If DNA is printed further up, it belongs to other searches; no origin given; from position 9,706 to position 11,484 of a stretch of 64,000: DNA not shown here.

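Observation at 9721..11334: Reverse transcriptase preceded by inverted-repeat-flanked structured RNA (retron-like)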

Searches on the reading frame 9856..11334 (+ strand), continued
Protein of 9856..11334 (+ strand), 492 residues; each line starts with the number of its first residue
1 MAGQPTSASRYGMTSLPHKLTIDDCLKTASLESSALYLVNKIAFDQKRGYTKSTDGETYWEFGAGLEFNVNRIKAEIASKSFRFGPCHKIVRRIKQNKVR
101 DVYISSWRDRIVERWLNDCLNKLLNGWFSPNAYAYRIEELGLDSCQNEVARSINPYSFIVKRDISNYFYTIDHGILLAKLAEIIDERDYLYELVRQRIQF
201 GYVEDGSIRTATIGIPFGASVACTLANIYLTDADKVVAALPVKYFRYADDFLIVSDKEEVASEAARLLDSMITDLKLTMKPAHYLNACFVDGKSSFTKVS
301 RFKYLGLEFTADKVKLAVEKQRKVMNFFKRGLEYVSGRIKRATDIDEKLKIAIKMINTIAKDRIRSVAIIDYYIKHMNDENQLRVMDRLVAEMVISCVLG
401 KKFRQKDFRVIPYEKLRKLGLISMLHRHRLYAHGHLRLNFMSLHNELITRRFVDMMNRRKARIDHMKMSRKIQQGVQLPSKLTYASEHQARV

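Call 80: search_protein_families(library=pfam, proteins=[L113:5091-6830:-, L113:1187-2728:-, L113:184-528:-, L114:4350-4676:+, L084:53-1927:+, L100:5408-5842:+], max_evalue=0.001)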
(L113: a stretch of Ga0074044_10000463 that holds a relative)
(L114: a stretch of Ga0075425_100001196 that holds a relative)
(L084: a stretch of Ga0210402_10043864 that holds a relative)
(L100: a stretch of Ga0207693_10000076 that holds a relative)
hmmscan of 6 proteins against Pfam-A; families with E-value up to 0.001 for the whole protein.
L113:5091-6830:- (579 aa): 2 families
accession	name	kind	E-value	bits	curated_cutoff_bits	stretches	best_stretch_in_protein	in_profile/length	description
PF00654.25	Voltage_CLC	-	3.9e-96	322.7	24.8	1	77-418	1-345/346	Voltage gated chloride channel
PF00571.33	CBS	-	2.5e-10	41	24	1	522-569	8-53/57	CBS domain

L113:1187-2728:- (513 aa): 10 families
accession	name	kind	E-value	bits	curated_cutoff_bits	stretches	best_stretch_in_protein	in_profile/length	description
PF01078.27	Mg_chelatase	-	9.6e-96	319.5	20.3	1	195-401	1-206/207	Magnesium chelatase, subunit ChlI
PF13541.12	ChlI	-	2.8e-40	137.4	27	1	20-144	1-121/121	Subunit ChlI of Mg-chelatase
PF13335.12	Mg_chelatase_C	-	1e-33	116.2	26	1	409-505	2-94/94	Magnesium chelatase, subunit ChlI C-terminal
PF00493.29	MCM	-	2.4e-09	37.1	23.3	1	294-356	114-176/224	MCM P-loop domain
PF07728.20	AAA_5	-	1.3e-06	28.9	22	1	218-355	1-125/139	AAA domain (dynein-related subfamily)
PF05496.18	RuvB_N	-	4.5e-05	23.7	27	0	198-236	8-53/159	Holliday junction DNA helicase RuvB P-loop domain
PF00004.35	AAA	-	0.00041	21.2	21.2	0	219-236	1-18/131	ATPase family associated with various cellular activities (AAA)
PF00158.32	Sigma54_activat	-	0.00051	20.2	20.2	0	290-328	82-120/168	Sigma-54 interaction domain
PF07724.20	AAA_2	-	0.00054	20.5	27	0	218-334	5-108/166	AAA domain (Cdc48 subfamily)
PF05362.19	Lon_C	-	0.00089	19.3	21.1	0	50-148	78-176/205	Lon protease (S16) C-terminal proteolytic domain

L113:184-528:- (114 aa): 2 families
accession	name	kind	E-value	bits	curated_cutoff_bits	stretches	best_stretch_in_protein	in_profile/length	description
PF01740.26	STAS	-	1.3e-15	57.5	22.6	1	14-108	11-105/106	STAS domain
PF13466.11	STAS_2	-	3.3e-11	43.6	29.2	1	16-94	1-77/80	STAS domain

L114:4350-4676:+ (108 aa): 0 families

L084:53-1927:+ (624 aa): 2 families
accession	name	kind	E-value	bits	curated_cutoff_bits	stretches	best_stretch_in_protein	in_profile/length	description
PF20990.2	DUF2207_C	-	3.8e-41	141.8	33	1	316-554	3-247/247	Predicted membrane protein (DUF2207) C-terminal domain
PF09972.14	DUF2207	-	4.3e-32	112.1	24.4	1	77-263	1-172/172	Predicted membrane protein (DUF2207) N-terminal domain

L100:5408-5842:+ (144 aa): 0 families

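Call 81: search_dna_similar(query=window:9892-11334:+, collection=phages, mode=protein, max_rows=25)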
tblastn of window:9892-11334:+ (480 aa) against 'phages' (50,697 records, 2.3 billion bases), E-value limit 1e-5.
Records with a match: 48; places in all: 48; records where one place covers at least 80% of the query: 0.
Best place of each record, by identity: <60% 48.
By first word of the organism name: Bacteriophage 14; Streptococcus 6; Vibrio 5; Bordetella 4; Bacillus 3; Pseudoalteromonas 3; Escherichia 2; Klebsiella 2; Pseudomonas 2; Aeromonas 2; and 5 more.
By host as written in the record: - 20; Bacillus alcalophilus CGMCC 1.3604 3; Escherichia coli 2; Vibrio parahaemolyticus 2; Pseudoalteromonas elyakovii HL-AS1 2; Bordetella bronchiseptica 1; Klebsiella pneumoniae ST15-VIM1 1; Klebsiella pneumoniae 1; and 16 more.
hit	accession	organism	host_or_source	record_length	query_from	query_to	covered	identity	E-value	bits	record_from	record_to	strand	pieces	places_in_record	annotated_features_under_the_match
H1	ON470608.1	Escherichia phage vB_EcoS-733R5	Escherichia coli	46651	1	326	68%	24.8%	3e-9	66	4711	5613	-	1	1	retron-type RNA-directed DNA polymerase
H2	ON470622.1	Escherichia phage vB_EcoS-716R3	Escherichia coli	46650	1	326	68%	24.8%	3e-9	66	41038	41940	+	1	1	retron-type RNA-directed DNA polymerase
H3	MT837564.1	Bacteriophage sp.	human fecal samples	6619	41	352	65%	25.6%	3e-15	85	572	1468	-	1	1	record has no annotation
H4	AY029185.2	Bordetella phage BPP-1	-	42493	38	319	59%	24.7%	1e-5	54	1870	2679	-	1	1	brt: reverse transcriptase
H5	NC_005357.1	Bordetella phage BPP-1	Bordetella bronchiseptica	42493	38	319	59%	24.7%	1e-5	54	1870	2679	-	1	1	brt: Reverse transcriptase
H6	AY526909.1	Bordetella phage BIP-1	-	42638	38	319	59%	24.7%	1e-5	54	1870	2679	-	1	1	none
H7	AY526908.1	Bordetella phage BMP-1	-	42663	38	319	59%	24.7%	1e-5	54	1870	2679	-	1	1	none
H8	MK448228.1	Klebsiella phage ST15-VIM1phi2.1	Klebsiella pneumoniae ST15-VIM1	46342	1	269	56%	25.9%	5e-9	65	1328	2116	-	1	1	retron-type reverse transcriptase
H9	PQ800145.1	Klebsiella phage Kpn_R1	Klebsiella pneumoniae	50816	1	269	56%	25.4%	4e-10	69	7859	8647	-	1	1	record has no annotation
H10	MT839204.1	Bacteriophage sp.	human fecal samples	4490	87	324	50%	28.1%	3e-12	75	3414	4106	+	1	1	record has no annotation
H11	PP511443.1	Dulem virus 37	Propithecus coquereli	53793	49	249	42%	32.1%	2e-10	69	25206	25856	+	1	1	RT G2 protein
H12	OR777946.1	Phage nd12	-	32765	38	267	48%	28.0%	1e-9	67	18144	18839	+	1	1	hypothetical protein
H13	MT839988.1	Bacteriophage sp.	human fecal samples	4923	41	268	48%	27.8%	1e-15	86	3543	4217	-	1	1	record has no annotation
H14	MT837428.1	Bacteriophage sp.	human fecal samples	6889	69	326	54%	24.0%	2e-11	73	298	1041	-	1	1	record has no annotation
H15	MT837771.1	Bacteriophage sp.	human fecal samples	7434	38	267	48%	26.1%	1e-9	67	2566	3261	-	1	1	record has no annotation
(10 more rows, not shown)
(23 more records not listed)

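Call 88: find_homologous_proteins(query=L085:1859-2362:+)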
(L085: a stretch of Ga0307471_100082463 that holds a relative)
Query L085:1859-2362:+ (167 aa): 470 proteins with E <= 0.001 among 546 candidates; the best 120 are listed.
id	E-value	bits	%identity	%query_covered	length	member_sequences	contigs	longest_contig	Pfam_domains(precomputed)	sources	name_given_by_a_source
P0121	2.5e-107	374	100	99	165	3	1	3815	-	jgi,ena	-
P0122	1.4e-92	326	88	99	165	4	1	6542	-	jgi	jgi:hypothetical protein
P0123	3.3e-91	321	87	99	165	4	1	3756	-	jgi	jgi:hypothetical protein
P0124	2.7e-88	312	85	99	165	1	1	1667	-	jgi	jgi:hypothetical protein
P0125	1.4e-87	310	84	99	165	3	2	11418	-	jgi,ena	jgi:hypothetical protein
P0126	5.5e-87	308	81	99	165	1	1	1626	-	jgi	jgi:hypothetical protein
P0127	4.3e-86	305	81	99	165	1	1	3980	-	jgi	jgi:hypothetical protein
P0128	2.0e-85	303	80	99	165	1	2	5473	-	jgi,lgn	jgi:hypothetical protein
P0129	2.9e-85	302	81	99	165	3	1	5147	-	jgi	jgi:hypothetical protein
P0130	8.8e-83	294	80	99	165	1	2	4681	-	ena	-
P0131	9.7e-82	291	78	99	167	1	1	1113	-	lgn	-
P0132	1.9e-81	290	79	99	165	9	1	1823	-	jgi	jgi:hypothetical protein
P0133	7.0e-81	288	79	99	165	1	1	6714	-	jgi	jgi:hypothetical protein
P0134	3.2e-80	286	78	99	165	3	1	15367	-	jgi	jgi:hypothetical protein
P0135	1.8e-79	283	78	99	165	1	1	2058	-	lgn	-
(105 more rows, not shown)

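Call 93: search_protein_families(library=pfam, proteins=[L002:3412-3795:-, L002:2777-3226:-, L005:3415-3906:-, L005:2432-3133:-, L164:3581-4987:-, L162:4182-4805:+, L168:3183-3836:+], max_evalue=0.01)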
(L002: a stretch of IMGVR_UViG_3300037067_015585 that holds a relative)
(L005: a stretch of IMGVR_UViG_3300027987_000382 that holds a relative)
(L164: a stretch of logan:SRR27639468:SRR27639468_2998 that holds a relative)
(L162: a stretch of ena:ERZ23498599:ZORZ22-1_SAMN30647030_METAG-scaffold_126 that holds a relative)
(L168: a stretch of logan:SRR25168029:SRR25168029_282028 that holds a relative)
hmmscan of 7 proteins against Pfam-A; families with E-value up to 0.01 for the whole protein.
L002:3412-3795:- (127 aa): 0 families

L002:2777-3226:- (149 aa): 0 families

L005:3415-3906:- (163 aa): 0 families

L005:2432-3133:- (233 aa): 0 families

L164:3581-4987:- (468 aa): 1 family
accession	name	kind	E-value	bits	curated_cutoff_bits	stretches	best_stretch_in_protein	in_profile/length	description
PF22993.4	SAM_EPH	-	0.00014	21.9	27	1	175-209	23-57/60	Ephrin receptor 1 SAM domain-like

L162:4182-4805:+ (207 aa): 0 families

L168:3183-3836:+ (217 aa): 0 families

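Call 94: predict_structure(alignment_id=A8)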
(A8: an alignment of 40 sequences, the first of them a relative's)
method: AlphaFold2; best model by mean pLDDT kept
length: 165 residues; sequences in the alignment: 40
mean_pLDDT: 79.9   pTM: 0.55
mean pLDDT of the five models: 79.9, 79.4, 78.5, 78.2, 77.4
residues with pLDDT >= 90: 72; 70-90: 54; 50-70: 20; < 50: 19
segments of 3 or more residues with pLDDT < 50: 1-7, 45-56
pLDDT, mean of each block of 10 residues (from residue 1): 49 76 75 76 51 52 92 90 93 92 89 96 73 86 93 93 84
secondary structure, 60 per line:
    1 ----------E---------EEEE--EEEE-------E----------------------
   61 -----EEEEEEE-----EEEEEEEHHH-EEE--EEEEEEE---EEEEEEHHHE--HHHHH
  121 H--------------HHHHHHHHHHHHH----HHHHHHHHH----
elements in order: E21-24 E27-30 E66-72 E78-84 E89-91 E94-100 E104-109 H116-121 H136-148 H153-161

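Call 96: fold_search(model_id=the predicted structure, library=pdb)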
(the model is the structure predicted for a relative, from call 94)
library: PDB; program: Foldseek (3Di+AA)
matches with E <= 10: 1057; with E <= 0.001: 0
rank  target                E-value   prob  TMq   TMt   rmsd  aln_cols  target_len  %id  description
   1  6vip_A                2.7e-02  0.93  0.22  0.28   7.9        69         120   10  TUDOR DOMAIN OF TUMOR SUPPRESSOR P53BP1 WITH MFP-6008 (released 2020-02-12)
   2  9ckj_F                3.5e-02  0.95  0.23  0.30   7.0        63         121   13  Co-crystal structure of 53BP1 tandem Tudor domains in complex with UNC9512 (released 2024-10-30)
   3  8t2d_A                3.5e-02  0.92  0.22  0.30   7.0        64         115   12  Ubiquitin variant i53:Mutant T12Y.T14E.L67R with 53BP1 Tudor domain (released 2024-03-27)
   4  8swj_B                4.4e-02  0.89  0.22  0.28   7.8        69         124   10  Co-crystal structure of 53BP1 tandem Tudor domains in complex with UNC8531 (released 2023-08-02)
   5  2wac_A                4.4e-02  0.63  0.22  0.17  13.9       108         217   13  Extended Tudor domain of Drosophila Melanogaster Tudor-SN (p100) (released 2009-03-03)
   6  2wac_B                4.7e-02  0.69  0.22  0.17  13.4       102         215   13  Extended Tudor domain of Drosophila Melanogaster Tudor-SN (p100) (released 2009-03-03)
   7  3lh0_A                5.6e-02  0.96  0.24  0.31   4.9        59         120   12  Crystal structure of the 53BP1 tandem tudor domain in complex with p53K372me2 (released 2010-03-23)
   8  2g3r                  6.3e-02  0.93  0.23  0.29   4.8        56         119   11  Crystal Structure of 53BP1 tandem tudor domains at 1.2 A resolution (released 2007-01-02)
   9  5j26_A                6.7e-02  0.87  0.21  0.28   5.0        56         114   12  Crystal structure of a 53BP1 Tudor domain in complex with a ubiquitin variant (released 2016-12-14)
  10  6upt_B                7.1e-02  0.89  0.22  0.29   4.8        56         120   11  Tudor Domain of Tumor suppressor p53BP1 with MFP-2706 (released 2019-11-20)
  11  2hqe_B                8.6e-02  0.92  0.22  0.37   6.9        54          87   17  Crystal structure of human P100 Tudor domain: Large fragment (released 2007-07-03)
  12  2o4x_B                8.6e-02  0.92  0.22  0.37   6.9        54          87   17  Crystal structure of human P100 tudor domain (released 2007-02-13)
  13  4x34_B                8.6e-02  0.87  0.22  0.29   4.9        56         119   11  Crystal structure of the 53BP1 tandem tudor domain in complex with p53K381acK382me2 (released 2015-03-04)
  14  8eom_A                9.7e-02  0.84  0.23  0.29   6.5        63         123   11  TUDOR DOMAIN OF TUMOR SUPPRESSOR P53BP1 WITH MFP-5973 (released 2023-01-18)
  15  6my0_B                9.7e-02  0.80  0.23  0.30   7.0        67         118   12  Structure of 53BP1 Tandem Tudor domains with E1549P and D1550N mutations (released 2019-11-27)
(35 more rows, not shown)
